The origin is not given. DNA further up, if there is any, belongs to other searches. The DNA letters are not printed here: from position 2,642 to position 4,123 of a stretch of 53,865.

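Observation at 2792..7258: Chorismate-making genes (aroA, aroC) and a chorismatase candidate share one operon at the head of a glycan-assembly island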

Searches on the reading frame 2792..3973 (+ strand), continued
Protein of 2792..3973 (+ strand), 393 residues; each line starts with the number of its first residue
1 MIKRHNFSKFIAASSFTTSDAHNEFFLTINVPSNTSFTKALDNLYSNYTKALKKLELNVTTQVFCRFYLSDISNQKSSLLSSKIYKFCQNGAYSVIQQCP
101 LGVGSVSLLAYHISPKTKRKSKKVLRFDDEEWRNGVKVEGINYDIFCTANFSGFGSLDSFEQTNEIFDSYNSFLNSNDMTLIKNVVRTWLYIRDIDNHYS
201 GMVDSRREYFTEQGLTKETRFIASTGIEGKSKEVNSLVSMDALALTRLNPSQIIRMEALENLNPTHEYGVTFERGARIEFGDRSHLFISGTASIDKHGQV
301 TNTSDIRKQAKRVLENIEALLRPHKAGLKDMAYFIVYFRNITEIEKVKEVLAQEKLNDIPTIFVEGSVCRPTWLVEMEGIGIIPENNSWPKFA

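Call 35: predict_structure(alignment_id=A1)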
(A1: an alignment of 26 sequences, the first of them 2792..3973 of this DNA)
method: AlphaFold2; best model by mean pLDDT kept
length: 393 residues; sequences in the alignment: 26
mean_pLDDT: 88.2   pTM: 0.91
mean pLDDT of the five models: 88.2, 87.6, 87.5, 86.7, 85.9
residues with pLDDT >= 90: 228; 70-90: 135; 50-70: 29; < 50: 1
segments of 3 or more residues with pLDDT < 50: none
pLDDT, mean of each block of 10 residues (from residue 1): 91 93 95 87 95 96 92 83 95 84 76 86 91 93 95 84 93 95 90 71 87 85 72 74 94 90 74 80 93 86 92 95 97 91 92 96 76 87 96 87
secondary structure, 60 per line:
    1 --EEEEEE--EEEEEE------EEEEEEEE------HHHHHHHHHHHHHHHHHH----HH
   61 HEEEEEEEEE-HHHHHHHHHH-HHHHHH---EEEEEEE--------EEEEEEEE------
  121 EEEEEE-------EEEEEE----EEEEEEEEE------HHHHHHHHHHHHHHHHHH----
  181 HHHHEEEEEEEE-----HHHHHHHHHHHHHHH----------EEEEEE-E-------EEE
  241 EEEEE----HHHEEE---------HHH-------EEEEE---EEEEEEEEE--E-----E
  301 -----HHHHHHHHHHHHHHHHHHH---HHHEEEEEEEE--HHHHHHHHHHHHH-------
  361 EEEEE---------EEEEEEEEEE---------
elements in order: E3-8 E11-16 E23-30 H37-54 E62-70 H72-81 H83-88 E92-98 E107-114 E121-126 E134-139 E144-152 H159-176 H181-184 E185-192 H198-212 E223-228 E238-245 E253-255 E275-279 E283-291 H306-324 E331-338 H341-353 E361-365 E375-384

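Call 39: fold_search(model_id=the predicted structure, library=pdb)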
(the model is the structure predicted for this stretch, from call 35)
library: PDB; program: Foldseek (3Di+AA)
matches with E <= 10: 869; with E <= 0.001: 159
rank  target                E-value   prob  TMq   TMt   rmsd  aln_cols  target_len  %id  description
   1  5ag3_A                1.3e-17  1.00  0.61  0.71   5.1       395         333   17  Chorismatase mechanisms reveal fundamentally different types of reaction in a single conserved protein fold (released 2015-08-19)
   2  4bps                  1.5e-17  1.00  0.61  0.71   5.6       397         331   16  Crystal structure of Chorismatase at 1.08 Angstrom resolution. (released 2013-09-18)
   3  5ag3_B                2.0e-17  1.00  0.60  0.70   4.5       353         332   18  Chorismatase mechanisms reveal fundamentally different types of reaction in a single conserved protein fold (released 2015-08-19)
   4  5a3k_A                2.3e-17  1.00  0.60  0.69   4.0       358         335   18  Chorismatase mechanisms reveal fundamentally different types of reaction in a single conserved protein fold (released 2015-08-19)
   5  5a3k_C                1.3e-16  1.00  0.60  0.70   4.0       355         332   18  Chorismatase mechanisms reveal fundamentally different types of reaction in a single conserved protein fold (released 2015-08-19)
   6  5a3k_B                7.1e-16  1.00  0.56  0.65   4.7       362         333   18  Chorismatase mechanisms reveal fundamentally different types of reaction in a single conserved protein fold (released 2015-08-19)
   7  5ag3_C                9.4e-16  1.00  0.58  0.67   4.4       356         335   18  Chorismatase mechanisms reveal fundamentally different types of reaction in a single conserved protein fold (released 2015-08-19)
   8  3v4d_D                1.3e-07  1.00  0.30  0.87   2.1       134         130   19  Crystal structure of RutC protein a member of the YjgF family from E.coli (released 2012-01-04)
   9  1x25_B                1.8e-07  1.00  0.29  0.86   2.1       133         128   20  Crystal Structure of a Member of YjgF Family from Sulfolobus Tokodaii (ST0811) (released 2006-02-07)
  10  1xrg_B                1.9e-07  1.00  0.29  0.78   2.3       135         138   22  Conserved hypothetical protein from Clostridium thermocellum Cth-2968 (released 2004-12-14)
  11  3v4d_F                2.1e-07  1.00  0.29  0.81   2.1       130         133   20  Crystal structure of RutC protein a member of the YjgF family from E.coli (released 2012-01-04)
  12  1x25_A                2.6e-07  1.00  0.29  0.86   2.1       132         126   20  Crystal Structure of a Member of YjgF Family from Sulfolobus Tokodaii (ST0811) (released 2006-02-07)
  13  3r0p_C                3.5e-07  1.00  0.29  0.85   2.2       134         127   20  Crystal structure of L-PSP putative endoribonuclease from uncultured organism (released 2011-03-23)
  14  2dyy_D                3.8e-07  1.00  0.29  0.84   2.2       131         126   25  Crystal structure of putative translation initiation inhibitor PH0854 from Pyrococcus horikoshii (released 2007-03-19)
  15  5v4d_A                3.8e-07  1.00  0.29  0.85   2.3       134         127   22  Crystal Structure of the Protein of Unknown Function of the Conserved Rid Protein Family YyfA from Yersinia pestis (released 2017-04-05)
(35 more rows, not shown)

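Call 46: search_protein_families(library=pfam, proteins=[L084:104-1594:+, L009:5145-5837:+, L028:11962-13302:+, L005:5364-6020:+], max_evalue=0.001)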
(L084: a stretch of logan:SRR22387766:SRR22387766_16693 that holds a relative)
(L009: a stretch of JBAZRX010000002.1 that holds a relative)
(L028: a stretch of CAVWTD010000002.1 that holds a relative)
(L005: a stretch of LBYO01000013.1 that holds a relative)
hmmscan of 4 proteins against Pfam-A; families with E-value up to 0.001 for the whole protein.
L084:104-1594:+ (496 aa): 0 families

L009:5145-5837:+ (230 aa): 5 families
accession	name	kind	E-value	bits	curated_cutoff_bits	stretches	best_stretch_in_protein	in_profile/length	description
PF08241.18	Methyltransf_11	-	3.2e-13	50.6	21.2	1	73-159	1-88/95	Methyltransferase domain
PF13649.12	Methyltransf_25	-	3.8e-13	50.4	27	1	72-149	1-82/97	Methyltransferase domain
PF13489.12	Methyltransf_23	-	8.2e-11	42.3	27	1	66-159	20-109/164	Methyltransferase domain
PF08242.18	Methyltransf_12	-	8.2e-10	39.7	30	1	73-159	1-93/98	Methyltransferase domain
PF13847.12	Methyltransf_31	-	1.4e-09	38.3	27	1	67-160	2-103/145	Methyltransferase domain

L028:11962-13302:+ (446 aa): 1 family
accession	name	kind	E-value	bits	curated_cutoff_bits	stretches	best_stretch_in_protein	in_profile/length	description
PF04413.22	Glycos_transf_N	-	3.2e-57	193.4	23.9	1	33-214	2-178/179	3-Deoxy-D-manno-octulosonic-acid transferase (kdotransferase)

L005:5364-6020:+ (218 aa): 0 families

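Call 60: search_protein_families(library=ncbifam, proteins=[L002:11226-11900:+, L086:16543-17589:+], max_evalue=0.0001)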
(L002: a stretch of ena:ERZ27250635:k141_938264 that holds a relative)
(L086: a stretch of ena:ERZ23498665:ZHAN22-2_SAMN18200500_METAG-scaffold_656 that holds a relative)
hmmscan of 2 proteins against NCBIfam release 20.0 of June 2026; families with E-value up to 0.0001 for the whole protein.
L002:11226-11900:+ (224 aa): 6 families
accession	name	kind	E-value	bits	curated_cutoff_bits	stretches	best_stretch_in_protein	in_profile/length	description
TIGR03584.1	PseF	equivalog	5.7e-40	137.3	205.7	1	4-214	1-213/222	pseudaminic acid cytidylyltransferase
NF003952.0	PRK05450.1-5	subfamily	4.9e-18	65.2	193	1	1-128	1-120/250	3-deoxy-manno-octulosonate cytidylyltransferase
NF009905.0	PRK13368.1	subfamily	1.1e-17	64.2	255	1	1-126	1-116/243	3-deoxy-manno-octulosonate cytidylyltransferase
NF003950.0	PRK05450.1-3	subfamily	1.4e-16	60.5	234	1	1-117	1-110/248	3-deoxy-manno-octulosonate cytidylyltransferase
TIGR00466.1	kdsB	equivalog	7.5e-12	45.2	155.2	1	1-83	1-79/241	3-deoxy-manno-octulosonate cytidylyltransferase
NF003948.0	PRK05450.1-1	equivalog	2.6e-10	39.9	281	1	1-130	4-126/248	3-deoxy-manno-octulosonate cytidylyltransferase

L086:16543-17589:+ (348 aa): 5 families
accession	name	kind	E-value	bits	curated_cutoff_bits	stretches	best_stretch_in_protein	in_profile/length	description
TIGR03569.1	NeuB_NnaB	equivalog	5.8e-106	354.3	399.65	1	16-339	1-327/329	N-acetylneuraminate synthase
TIGR03586.1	PseI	equivalog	9.4e-77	258.4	340.25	1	16-339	2-325/327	pseudaminic acid synthase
NF006421.0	PRK08673.1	subfamily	6.9e-06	25.5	335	1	95-272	150-335/338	3-deoxy-7-phosphoheptulonate synthase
TIGR01361.1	DAHP_synth_Bsub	equivalog_domain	1.5e-05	24.6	267.75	1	101-230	87-224/260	3-deoxy-7-phosphoheptulonate synthase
NF009933.0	PRK13396.1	subfamily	3.9e-05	22.8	486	1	99-273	161-344/352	3-deoxy-7-phosphoheptulonate synthase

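Call 62: search_protein_families(library=pfam, proteins=[L082:7374-8045:+, L082:8042-9037:+, L082:9028-9933:+, L082:11155-12192:+, L082:12196-12861:+, L082:13612-14895:+, L082:6553-7248:-, L082:3891-5930:-, L084:11752-12339:+], max_evalue=0.001)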
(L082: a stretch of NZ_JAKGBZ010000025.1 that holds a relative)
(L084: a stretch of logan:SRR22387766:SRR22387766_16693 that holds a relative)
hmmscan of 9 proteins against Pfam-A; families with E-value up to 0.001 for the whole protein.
L082:7374-8045:+ (223 aa): 2 families
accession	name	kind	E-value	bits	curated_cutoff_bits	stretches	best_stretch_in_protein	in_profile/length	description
PF02036.22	SCP2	-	2.6e-05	24.9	21.3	1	59-132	30-101/101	SCP-2 sterol transfer family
PF09486.15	HrpB7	-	0.00054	20.9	29.7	1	154-216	78-140/157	Bacterial type III secretion protein (HrpB7)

L082:8042-9037:+ (331 aa): 1 family
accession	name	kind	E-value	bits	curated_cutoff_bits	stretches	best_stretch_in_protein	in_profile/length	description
PF01136.24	Peptidase_U32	-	2.9e-59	200.6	22.4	1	81-324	4-226/233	Peptidase family U32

L082:9028-9933:+ (301 aa): 1 family
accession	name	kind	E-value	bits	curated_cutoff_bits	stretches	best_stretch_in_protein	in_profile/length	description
PF01136.24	Peptidase_U32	-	5.6e-19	68.8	22.4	1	93-290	17-230/233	Peptidase family U32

L082:11155-12192:+ (345 aa): 1 family
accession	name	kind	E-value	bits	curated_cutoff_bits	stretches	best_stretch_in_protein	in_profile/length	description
PF01680.23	SOR_SNZ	-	2.1e-107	358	27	1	51-255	3-207/207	SOR/SNZ family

L082:12196-12861:+ (221 aa): 5 families
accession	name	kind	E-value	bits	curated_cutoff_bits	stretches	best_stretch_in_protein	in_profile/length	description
PF01174.25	SNO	-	3.1e-44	151.5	27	1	15-194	1-185/188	SNO glutamine amidotransferase family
PF07685.20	GATase_3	-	1.2e-07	32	27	1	27-104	17-104/196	CobB/CobQ-like glutamine amidotransferase domain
PF03575.23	Peptidase_S51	-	4.1e-05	23.8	23.9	1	44-96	79-132/206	Peptidase family S51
PF00117.34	GATase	-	0.00013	22.2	22.8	1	34-96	24-88/190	Glutamine amidotransferase class-I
PF01965.30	DJ-1_PfpI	-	0.00018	21.8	26.6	1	40-96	51-110/165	DJ-1/PfpI family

L082:13612-14895:+ (427 aa): 4 families
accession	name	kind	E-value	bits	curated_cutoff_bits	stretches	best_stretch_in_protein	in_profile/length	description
PF00441.29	Acyl-CoA_dh_1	-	9.2e-35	120.4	22.4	1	247-394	1-147/150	Acyl-CoA dehydrogenase, C-terminal domain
PF02770.24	Acyl-CoA_dh_M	-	1.8e-16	60.5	33.3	1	133-235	1-97/97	Acyl-CoA dehydrogenase, middle domain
PF08028.16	Acyl-CoA_dh_2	-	3.6e-12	47.2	22.7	1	263-365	2-112/134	Acyl-CoA dehydrogenase, C-terminal domain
PF02771.21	Acyl-CoA_dh_N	-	4.8e-11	43.5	22.9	1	8-129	3-113/113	Acyl-CoA dehydrogenase, N-terminal domain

L082:6553-7248:- (231 aa): 2 families
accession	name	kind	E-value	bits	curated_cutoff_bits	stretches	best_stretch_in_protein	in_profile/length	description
PF13640.12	2OG-FeII_Oxy_3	-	1.8e-07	32.4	27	1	113-193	13-94/98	2OG-Fe(II) oxygenase superfamily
PF13661.12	2OG-FeII_Oxy_4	-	0.00018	22.4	27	1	121-192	14-93/98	2OG-Fe(II) oxygenase superfamily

L082:3891-5930:- (679 aa): 1 family
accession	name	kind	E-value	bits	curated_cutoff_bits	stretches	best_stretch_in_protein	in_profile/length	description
PF13597.11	NRDD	-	6.6e-180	599.9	26.2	1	97-668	2-562/562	Anaerobic ribonucleoside-triphosphate reductase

L084:11752-12339:+ (195 aa): 0 families

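Call 82: search_protein_families(library=pfam, proteins=[L069:7851-8405:+, L069:8466-9359:+, L069:8115-9149:-, L069:11978-12670:+, L069:2284-3672:+, L058:3536-4027:+, L058:4148-5761:+, L058:5787-6626:+, L058:6485-7768:-, L058:7835-9109:+], max_evalue=0.001)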
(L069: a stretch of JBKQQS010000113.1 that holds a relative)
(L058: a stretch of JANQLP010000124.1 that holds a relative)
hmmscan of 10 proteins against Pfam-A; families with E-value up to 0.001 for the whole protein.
L069:7851-8405:+ (184 aa): 0 families

L069:8466-9359:+ (297 aa): 0 families

L069:8115-9149:- (344 aa): 1 family
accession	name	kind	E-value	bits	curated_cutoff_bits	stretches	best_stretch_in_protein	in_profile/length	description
PF01266.30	DAO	-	2.7e-41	142.7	27.9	1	14-329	2-352/353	FAD dependent oxidoreductase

L069:11978-12670:+ (230 aa): 1 family
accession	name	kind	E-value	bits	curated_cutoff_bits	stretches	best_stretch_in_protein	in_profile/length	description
PF13640.12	2OG-FeII_Oxy_3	-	0.00032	22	27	1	127-195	7-83/98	2OG-Fe(II) oxygenase superfamily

L069:2284-3672:+ (462 aa): 0 families

L058:3536-4027:+ (163 aa): 0 families

L058:4148-5761:+ (537 aa): 0 families

L058:5787-6626:+ (279 aa): 0 families

L058:6485-7768:- (427 aa): 3 families
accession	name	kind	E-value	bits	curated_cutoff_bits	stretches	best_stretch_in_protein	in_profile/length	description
PF02801.28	Ketoacyl-synt_C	-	1.6e-33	115.7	20.8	1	268-382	1-118/119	Beta-ketoacyl synthase, C-terminal domain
PF00109.32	ketoacyl-synt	-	1.1e-31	110.9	20.8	1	14-259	4-251/252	Beta-ketoacyl synthase, N-terminal domain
PF00108.29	Thiolase_N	-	0.00038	20.4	26.4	0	173-206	81-114/260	Thiolase, N-terminal domain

L058:7835-9109:+ (424 aa): 0 families

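Call 85: search_protein_families(library=pfam, proteins=[L084:11752-12339:+, L085:4415-4879:+, L084:104-1594:+], max_evalue=5)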
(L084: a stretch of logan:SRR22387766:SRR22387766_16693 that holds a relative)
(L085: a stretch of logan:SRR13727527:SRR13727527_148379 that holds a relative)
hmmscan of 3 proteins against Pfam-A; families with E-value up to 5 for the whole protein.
L084:11752-12339:+ (195 aa): 0 families

L085:4415-4879:+ (154 aa): 1 family
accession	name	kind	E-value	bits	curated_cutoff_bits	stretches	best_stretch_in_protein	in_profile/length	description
PF03692.20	CxxCxxCC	-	0.17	13.1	23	0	34-62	45-71/85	Putative zinc- or iron-chelating domain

L084:104-1594:+ (496 aa): 2 families
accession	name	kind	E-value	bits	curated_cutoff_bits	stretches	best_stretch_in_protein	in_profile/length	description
PF00534.26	Glycos_transf_1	-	0.0078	16.2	26.4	1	383-470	75-167/172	Glycosyl transferases group 1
PF02879.22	PGM_PMM_II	-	0.23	12.4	29.3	1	227-278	12-67/103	Phosphoglucomutase/phosphomannomutase, alpha/beta/alpha domain II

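Call 94: search_protein_representatives(alignment_id=A1)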
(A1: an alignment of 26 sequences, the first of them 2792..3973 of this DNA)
Query: 26 sequences, 393 profile positions. Proteins with E-value up to 0.001 (for the whole library): 6722; up to 1e-10: 2581; up to 1e-30: 567. The best 150 are listed.
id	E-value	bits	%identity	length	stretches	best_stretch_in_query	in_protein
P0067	5.5e-179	611.4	-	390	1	1-393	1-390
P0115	3.9e-169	579.0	-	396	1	2-393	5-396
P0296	1.5e-162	557.2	-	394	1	1-393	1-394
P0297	9.5e-157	538.2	-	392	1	4-393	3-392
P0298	2.1e-146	504.1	-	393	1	4-392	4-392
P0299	5.6e-146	502.7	-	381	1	12-393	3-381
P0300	4.8e-143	493.0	-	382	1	16-393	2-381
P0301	1.4e-141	488.2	-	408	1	17-393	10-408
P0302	1.6e-141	488.0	-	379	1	16-392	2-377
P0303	4.3e-140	483.3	-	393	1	4-393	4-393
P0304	1.9e-139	481.2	-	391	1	8-392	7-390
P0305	1.1e-137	475.4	-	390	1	1-393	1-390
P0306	2.4e-135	467.7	-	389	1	1-392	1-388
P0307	9.4e-134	462.4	-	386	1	15-393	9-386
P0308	3.7e-133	460.5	-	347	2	141-392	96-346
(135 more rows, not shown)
